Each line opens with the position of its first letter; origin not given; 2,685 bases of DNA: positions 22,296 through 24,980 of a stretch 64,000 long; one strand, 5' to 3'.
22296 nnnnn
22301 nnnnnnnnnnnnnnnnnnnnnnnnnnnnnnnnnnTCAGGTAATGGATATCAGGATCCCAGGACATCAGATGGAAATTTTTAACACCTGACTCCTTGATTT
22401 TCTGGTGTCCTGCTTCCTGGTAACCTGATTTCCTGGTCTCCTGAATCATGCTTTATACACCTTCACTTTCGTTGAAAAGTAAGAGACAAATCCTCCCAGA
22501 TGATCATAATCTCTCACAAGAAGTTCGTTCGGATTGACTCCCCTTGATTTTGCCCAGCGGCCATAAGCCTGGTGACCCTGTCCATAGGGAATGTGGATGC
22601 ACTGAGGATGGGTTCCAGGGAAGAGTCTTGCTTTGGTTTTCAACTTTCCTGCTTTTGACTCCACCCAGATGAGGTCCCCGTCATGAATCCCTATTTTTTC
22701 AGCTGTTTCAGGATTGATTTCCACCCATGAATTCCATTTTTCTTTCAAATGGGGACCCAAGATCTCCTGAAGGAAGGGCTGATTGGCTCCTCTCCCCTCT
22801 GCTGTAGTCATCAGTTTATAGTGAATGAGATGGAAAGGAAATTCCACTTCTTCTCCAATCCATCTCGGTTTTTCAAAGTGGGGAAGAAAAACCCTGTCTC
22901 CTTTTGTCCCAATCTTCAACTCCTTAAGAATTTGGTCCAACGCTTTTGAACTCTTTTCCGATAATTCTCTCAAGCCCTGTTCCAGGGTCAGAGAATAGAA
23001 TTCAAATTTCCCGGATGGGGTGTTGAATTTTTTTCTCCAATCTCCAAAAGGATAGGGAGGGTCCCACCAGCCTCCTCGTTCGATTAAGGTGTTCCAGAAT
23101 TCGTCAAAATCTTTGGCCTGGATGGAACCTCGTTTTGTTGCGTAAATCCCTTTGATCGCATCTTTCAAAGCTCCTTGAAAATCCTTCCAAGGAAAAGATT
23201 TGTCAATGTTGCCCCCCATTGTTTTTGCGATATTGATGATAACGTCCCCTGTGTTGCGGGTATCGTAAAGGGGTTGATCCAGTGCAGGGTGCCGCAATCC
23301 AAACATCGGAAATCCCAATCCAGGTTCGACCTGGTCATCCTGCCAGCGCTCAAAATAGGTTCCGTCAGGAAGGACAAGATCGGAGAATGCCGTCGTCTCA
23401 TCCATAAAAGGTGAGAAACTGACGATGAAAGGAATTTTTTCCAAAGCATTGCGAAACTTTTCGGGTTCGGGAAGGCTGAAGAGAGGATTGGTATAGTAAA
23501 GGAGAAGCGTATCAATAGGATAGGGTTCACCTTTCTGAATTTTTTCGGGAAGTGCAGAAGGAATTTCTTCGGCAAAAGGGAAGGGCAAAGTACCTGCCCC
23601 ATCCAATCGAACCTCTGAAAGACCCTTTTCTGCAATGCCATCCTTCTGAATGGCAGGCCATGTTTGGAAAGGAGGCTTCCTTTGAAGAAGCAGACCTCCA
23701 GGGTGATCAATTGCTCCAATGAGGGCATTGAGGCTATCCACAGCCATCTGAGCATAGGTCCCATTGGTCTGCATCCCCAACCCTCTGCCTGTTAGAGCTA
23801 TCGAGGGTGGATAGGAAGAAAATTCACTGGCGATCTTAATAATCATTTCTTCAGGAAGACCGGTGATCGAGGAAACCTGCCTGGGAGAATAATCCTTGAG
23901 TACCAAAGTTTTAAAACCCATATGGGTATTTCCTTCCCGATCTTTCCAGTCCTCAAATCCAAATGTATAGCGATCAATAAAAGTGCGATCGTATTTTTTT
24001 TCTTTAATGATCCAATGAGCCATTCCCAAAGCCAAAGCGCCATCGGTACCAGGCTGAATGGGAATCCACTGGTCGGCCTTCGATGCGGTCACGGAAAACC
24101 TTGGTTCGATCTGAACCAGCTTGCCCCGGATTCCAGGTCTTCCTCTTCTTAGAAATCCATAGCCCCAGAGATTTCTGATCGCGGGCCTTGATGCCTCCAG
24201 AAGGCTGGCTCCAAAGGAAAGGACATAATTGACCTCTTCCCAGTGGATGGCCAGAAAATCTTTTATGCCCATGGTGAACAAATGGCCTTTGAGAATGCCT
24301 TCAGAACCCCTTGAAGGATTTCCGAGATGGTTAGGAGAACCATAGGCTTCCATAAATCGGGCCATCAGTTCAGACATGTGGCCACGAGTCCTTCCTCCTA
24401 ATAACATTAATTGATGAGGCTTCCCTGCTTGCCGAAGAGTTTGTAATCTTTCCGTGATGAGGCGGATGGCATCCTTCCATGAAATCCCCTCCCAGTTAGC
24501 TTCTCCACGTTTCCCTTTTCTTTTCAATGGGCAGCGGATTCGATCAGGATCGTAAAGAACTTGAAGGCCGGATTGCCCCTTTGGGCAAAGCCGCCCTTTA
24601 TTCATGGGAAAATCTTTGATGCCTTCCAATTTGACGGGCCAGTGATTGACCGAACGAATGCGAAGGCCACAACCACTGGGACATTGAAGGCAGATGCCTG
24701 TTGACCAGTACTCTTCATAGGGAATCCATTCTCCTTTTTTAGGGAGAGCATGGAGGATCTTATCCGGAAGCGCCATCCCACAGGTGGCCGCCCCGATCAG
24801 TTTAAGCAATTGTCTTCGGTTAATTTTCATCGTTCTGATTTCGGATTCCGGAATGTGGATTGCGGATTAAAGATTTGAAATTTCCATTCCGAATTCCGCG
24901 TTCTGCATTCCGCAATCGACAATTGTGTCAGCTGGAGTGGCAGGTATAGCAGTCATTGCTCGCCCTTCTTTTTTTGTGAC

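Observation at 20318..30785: Ten-gene minus-strand respiratory operon: SCO1, caa3-type oxidase and a minimal four-subunit ACIII/Qrc-like quinol oxidoreductase module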

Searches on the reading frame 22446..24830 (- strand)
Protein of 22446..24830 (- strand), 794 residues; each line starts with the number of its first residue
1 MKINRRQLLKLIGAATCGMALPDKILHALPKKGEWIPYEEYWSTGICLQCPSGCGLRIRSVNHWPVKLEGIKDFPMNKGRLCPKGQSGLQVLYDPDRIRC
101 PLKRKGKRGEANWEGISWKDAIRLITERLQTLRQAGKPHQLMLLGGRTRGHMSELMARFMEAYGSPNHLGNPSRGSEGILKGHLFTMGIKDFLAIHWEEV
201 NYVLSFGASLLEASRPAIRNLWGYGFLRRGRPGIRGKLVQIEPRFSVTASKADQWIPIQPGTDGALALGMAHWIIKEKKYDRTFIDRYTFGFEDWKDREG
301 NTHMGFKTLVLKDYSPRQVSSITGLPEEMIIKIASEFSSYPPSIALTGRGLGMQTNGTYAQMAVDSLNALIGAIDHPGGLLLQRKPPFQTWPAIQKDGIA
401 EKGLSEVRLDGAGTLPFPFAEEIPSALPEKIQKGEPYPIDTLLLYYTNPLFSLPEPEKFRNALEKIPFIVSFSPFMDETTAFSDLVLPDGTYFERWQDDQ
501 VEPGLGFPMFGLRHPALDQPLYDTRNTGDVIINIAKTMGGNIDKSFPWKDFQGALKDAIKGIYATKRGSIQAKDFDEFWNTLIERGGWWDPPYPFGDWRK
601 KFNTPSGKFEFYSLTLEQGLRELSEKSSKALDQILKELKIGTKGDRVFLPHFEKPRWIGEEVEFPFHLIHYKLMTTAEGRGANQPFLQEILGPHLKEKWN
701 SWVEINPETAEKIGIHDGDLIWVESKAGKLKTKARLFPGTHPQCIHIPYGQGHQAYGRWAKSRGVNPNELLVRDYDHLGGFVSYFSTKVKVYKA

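Call 3: search_protein_families(library=pfam, proteins=[window:22446-24830:-])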
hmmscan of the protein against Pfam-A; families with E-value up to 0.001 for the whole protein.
window:22446-24830:- (794 aa): 3 families
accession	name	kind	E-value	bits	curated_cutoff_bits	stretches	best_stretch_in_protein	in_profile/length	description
PF00384.28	Molybdopterin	-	1e-30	107.4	24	1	97-497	1-316/353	Molybdopterin oxidoreductase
PF01568.27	Molydop_binding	-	3.4e-15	56.5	26.8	1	698-784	26-106/110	Molydopterin dinucleotide binding domain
PF04879.21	Molybdop_Fe4S4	-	7.5e-11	42.3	22.7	1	44-94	5-55/55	Molybdopterin oxidoreductase Fe4S4 domain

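Call 4: search_protein_families(library=ncbifam, proteins=[window:22446-24830:-])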
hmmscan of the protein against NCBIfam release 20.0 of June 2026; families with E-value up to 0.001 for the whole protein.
window:22446-24830:- (794 aa): 25 families
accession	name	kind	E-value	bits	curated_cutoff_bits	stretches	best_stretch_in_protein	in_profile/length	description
NF041714.1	arsenate_red_ArrA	equivalog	7.4e-106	355.2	1600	1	22-793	31-847/848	arsenate respiratory reductase molybdopterin-containing subunit ArrA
NF012032.0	PRK15488.1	equivalog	3.7e-92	309.6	694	2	1-553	1-540/759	thiosulfate reductase PhsA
NF041783.2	mnquin_red_QrcB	equivalog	7.9e-90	301.9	440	2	1-541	1-506/695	menaquinone reductase molybdopterin-binding-like subunit QrcB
TIGR02166.1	dmsA_ynfE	subfamily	1.8e-60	204.9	777.7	2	3-379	1-396/794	DMSO/selenate family reductase complex A subunit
TIGR01591.1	Fdh-alpha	equivalog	2.4e-55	187.9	666.25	3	46-379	2-316/672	formate dehydrogenase subunit alpha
TIGR03479.1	DMSO_red_II_alp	subfamily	5.4e-44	150.5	984.75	3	72-286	88-304/913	molybdopterin-dependent oxidoreductase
NF041885.1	selenate_YnfE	exception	1.6e-41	142.1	1675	2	42-379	48-403/805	selenate/tellurate reductase subunit YnfE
NF047855.1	AssmNtatRedNasC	equivalog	1.7e-38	132.4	1100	3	238-362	212-324/708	assimilatory nitrate reductase catalytic subunit NasC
NF041884.1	selenate_YnfF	exception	3.4e-38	131.1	1650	2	4-381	2-398/798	selenate/tellurate reductase subunit YnfF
NF011567.1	PRK14991.1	equivalog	1.8e-37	128.6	1750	5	196-285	281-370/1022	tetrathionate reductase subunit TtrA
NF011566.1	PRK14990.1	exception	5.6e-36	123.9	1600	1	42-379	60-416/814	dimethylsulfoxide reductase subunit A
TIGR01553.1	formate-DH-alph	equivalog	1.2e-30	106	814.2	2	3-135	2-142/1009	formate dehydrogenase-N subunit alpha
TIGR00509.1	bisC_fam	subfamily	2e-29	102.4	1017.55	1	104-617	62-596/772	molybdopterin guanine dinucleotide-containing S/N-oxide reductase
NF041513.1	formate_DH_Act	exception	3.4e-20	71.5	1400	2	45-135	45-133/1067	formate dehydrogenase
TIGR02164.1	torA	equivalog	1.1e-19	70.1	1465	2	253-379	272-391/824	trimethylamine-N-oxide reductase TorA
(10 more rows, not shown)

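Call 7: search_solved_structures(query=window:22446-24830:-, max_evalue=0.00001)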
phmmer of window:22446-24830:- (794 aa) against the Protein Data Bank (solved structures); distinct sequences matched with E-value up to 0.00001: 56.
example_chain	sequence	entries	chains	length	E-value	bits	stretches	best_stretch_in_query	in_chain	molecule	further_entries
6cz7_A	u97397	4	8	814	9.2e-101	341.5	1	42-791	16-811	ArrA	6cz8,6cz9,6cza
2vpw_A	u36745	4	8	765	9.4e-64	219.1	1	4-616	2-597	THIOSULFATE REDUCTASE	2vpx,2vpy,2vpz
2e7z_A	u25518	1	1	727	1e-33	119.7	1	47-381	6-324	Acetylene hydratase Ahy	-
2jim_A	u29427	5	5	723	2.1e-33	118.7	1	40-380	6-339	PERIPLASMIC NITRATE REDUCTASE | PROTEIN (PERIPLASMIC NITRATE REDUCTASE)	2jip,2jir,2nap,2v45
2jio_A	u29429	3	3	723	2.1e-33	118.7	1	40-380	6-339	PERIPLASMIC NITRATE REDUCTASE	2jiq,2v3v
7qv7_S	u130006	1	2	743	1.1e-28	103.1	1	46-494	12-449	Hydrogen dependent carbon dioxide reductase subunit FdhF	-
7bkb_D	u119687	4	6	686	2.4e-27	98.7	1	46-495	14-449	Formate dehydrogenase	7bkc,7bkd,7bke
9vap_A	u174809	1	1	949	7.9e-27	96.9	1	3-343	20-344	Formate dehydrogenase molybdopterin-binding subunit FdhA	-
5e7o_A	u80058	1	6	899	1.3e-26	96.2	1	72-285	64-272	DMSO reductase family type II enzyme, molybdopterin subunit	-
4ydd_A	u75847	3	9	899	1.8e-26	95.8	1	72-285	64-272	DMSO reductase family type II enzyme, molybdopterin subunit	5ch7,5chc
1aa6_A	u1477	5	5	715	1.5e-25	92.7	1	46-543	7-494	FORMATE DEHYDROGENASE H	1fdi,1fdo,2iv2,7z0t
9t1s_L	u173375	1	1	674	1.8e-25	92.4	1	46-495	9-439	formate dehydrogenase (coenzyme F420)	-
7l5i_A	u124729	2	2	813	1.5e-24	89.4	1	91-617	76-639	Trimethylamine-N-oxide reductase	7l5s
9wxb_B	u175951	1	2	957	3.2e-21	78.4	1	16-378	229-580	Formate dehydrogenase alpha subunit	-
6tg9_A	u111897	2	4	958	5.3e-20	74.3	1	17-378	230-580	Formate dehydrogenase subunit alpha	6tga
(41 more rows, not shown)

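Call 14: search_solved_structures(query=window:22446-24830:-, max_evalue=1e-50, show_alignments=2)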
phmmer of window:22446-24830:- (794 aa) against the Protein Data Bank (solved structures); distinct sequences matched with E-value up to 1e-50: 2.
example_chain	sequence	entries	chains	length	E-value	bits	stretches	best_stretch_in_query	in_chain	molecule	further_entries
6cz7_A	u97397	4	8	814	9.2e-101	341.5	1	42-791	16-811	ArrA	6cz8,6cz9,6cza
2vpw_A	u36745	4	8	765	9.4e-64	219.1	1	4-616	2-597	THIOSULFATE REDUCTASE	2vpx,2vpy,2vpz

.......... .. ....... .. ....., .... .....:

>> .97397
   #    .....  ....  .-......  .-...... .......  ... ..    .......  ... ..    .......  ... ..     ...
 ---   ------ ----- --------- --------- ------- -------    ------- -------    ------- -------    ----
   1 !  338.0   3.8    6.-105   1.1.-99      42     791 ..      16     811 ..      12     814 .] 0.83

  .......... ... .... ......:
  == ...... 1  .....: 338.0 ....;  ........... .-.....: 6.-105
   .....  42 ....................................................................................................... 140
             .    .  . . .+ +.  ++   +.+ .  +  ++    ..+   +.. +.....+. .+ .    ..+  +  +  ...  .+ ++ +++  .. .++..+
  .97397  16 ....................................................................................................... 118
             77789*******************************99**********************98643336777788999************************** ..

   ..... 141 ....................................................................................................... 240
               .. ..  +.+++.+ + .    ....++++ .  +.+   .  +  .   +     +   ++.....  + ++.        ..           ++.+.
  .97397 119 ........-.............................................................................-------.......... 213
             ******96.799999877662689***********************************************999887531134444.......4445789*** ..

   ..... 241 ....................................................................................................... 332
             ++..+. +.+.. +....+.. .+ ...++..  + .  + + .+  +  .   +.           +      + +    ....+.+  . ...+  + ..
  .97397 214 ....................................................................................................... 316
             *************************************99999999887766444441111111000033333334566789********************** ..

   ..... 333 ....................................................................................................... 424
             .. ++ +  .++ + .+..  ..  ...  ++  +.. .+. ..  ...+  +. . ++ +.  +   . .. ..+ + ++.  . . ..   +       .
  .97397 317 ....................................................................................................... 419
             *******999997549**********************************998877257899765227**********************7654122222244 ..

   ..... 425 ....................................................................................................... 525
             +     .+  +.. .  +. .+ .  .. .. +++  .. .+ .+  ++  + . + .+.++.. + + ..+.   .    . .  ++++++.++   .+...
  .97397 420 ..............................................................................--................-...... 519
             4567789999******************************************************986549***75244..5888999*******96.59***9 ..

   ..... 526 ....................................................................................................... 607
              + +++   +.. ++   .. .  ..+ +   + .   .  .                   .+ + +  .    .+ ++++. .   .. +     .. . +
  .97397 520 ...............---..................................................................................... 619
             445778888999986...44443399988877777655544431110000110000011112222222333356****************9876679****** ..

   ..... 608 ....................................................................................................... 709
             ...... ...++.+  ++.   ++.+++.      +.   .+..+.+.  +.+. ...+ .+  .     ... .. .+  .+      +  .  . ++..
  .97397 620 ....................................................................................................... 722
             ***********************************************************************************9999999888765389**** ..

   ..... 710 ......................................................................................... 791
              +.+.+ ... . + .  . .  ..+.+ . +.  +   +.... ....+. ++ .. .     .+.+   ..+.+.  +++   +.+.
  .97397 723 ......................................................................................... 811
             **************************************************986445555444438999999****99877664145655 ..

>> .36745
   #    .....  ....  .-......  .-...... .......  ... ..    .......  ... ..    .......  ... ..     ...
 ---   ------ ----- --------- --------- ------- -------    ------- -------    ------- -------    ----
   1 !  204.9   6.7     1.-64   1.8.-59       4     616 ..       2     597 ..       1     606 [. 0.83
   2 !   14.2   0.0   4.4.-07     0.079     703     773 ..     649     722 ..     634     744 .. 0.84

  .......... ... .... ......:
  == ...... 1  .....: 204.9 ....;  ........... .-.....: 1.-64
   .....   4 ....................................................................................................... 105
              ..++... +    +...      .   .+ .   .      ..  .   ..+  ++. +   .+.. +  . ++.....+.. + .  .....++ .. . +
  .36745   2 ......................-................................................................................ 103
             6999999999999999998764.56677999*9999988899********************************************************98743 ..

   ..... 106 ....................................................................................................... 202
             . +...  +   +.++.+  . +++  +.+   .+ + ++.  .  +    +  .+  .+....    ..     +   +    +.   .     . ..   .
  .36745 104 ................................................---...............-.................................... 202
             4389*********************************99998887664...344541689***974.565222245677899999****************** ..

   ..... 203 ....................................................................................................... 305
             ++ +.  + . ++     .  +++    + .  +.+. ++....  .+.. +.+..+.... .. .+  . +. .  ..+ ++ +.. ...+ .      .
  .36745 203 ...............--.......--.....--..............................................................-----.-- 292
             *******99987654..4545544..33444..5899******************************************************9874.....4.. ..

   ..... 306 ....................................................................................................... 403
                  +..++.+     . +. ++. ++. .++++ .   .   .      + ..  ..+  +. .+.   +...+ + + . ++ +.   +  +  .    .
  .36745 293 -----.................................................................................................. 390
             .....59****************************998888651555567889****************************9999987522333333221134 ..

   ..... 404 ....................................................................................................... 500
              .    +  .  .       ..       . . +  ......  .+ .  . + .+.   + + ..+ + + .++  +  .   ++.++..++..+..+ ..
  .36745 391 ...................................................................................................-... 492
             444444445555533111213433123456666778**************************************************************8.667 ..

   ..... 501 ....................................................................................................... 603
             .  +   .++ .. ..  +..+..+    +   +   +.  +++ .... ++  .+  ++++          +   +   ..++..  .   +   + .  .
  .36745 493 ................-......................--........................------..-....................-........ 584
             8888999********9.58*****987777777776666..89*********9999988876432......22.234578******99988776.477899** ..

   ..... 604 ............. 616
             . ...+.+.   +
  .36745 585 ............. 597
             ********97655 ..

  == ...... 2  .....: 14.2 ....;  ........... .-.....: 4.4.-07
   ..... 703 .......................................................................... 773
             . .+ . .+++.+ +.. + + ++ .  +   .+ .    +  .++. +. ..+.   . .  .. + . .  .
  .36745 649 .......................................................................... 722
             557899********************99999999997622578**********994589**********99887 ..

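Call 15: find_homologous_proteins(query=window:22446-24830:-, max_evalue=1e-20)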
Query window:22446-24830:- (794 aa): 3099 proteins with E <= 1e-20 among 8000 candidates; the best 120 are listed.
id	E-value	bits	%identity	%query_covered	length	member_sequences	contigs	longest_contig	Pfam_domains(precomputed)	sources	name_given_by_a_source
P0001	0.0e+0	1888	100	100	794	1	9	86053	PF00384.28,PF01568.28,PF04879.22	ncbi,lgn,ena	-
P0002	0.0e+0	1646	85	100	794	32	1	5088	PF00384.28,PF01568.28,PF04879.22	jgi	jgi:anaerobic selenocysteine-containing dehydrogenase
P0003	0.0e+0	1640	84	100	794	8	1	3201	PF00384.28,PF01568.28,PF04879.22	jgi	jgi:anaerobic selenocysteine-containing dehydrogenase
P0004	0.0e+0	1634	85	100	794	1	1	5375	PF00384.28,PF01568.28,PF04879.22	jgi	jgi:anaerobic selenocysteine-containing dehydrogenase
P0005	0.0e+0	1622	83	100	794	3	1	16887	PF00384.28,PF01568.28,PF04879.22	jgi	-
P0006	0.0e+0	1619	84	100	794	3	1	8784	PF00384.28,PF01568.28,PF04879.22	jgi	jgi:anaerobic selenocysteine-containing dehydrogenase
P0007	0.0e+0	1616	83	100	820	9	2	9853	PF00384.28,PF01568.28,PF04879.22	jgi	jgi:anaerobic selenocysteine-containing dehydrogenase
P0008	0.0e+0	1614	82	100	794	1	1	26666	PF00384.28,PF01568.28,PF04879.22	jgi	jgi:thiosulfate reductase / polysulfide reductase chain A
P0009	0.0e+0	1604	82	100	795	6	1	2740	PF00384.28,PF01568.28,PF04879.22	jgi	-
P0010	0.0e+0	1604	83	99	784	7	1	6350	PF00384.28,PF01568.28,PF04879.22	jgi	jgi:anaerobic selenocysteine-containing dehydrogenase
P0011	0.0e+0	1604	84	99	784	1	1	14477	PF00384.28,PF01568.28,PF04879.22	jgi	-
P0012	0.0e+0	1603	83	99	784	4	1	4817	PF00384.28,PF01568.28,PF04879.22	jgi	-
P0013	0.0e+0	1603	83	100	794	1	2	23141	PF00384.28,PF01568.28,PF04879.22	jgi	jgi:anaerobic selenocysteine-containing dehydrogenase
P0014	0.0e+0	1595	83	99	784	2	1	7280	PF00384.28,PF01568.28,PF04879.22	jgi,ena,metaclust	metaclust:\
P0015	0.0e+0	1595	82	100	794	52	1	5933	PF00384.28,PF01568.28,PF04879.22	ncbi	-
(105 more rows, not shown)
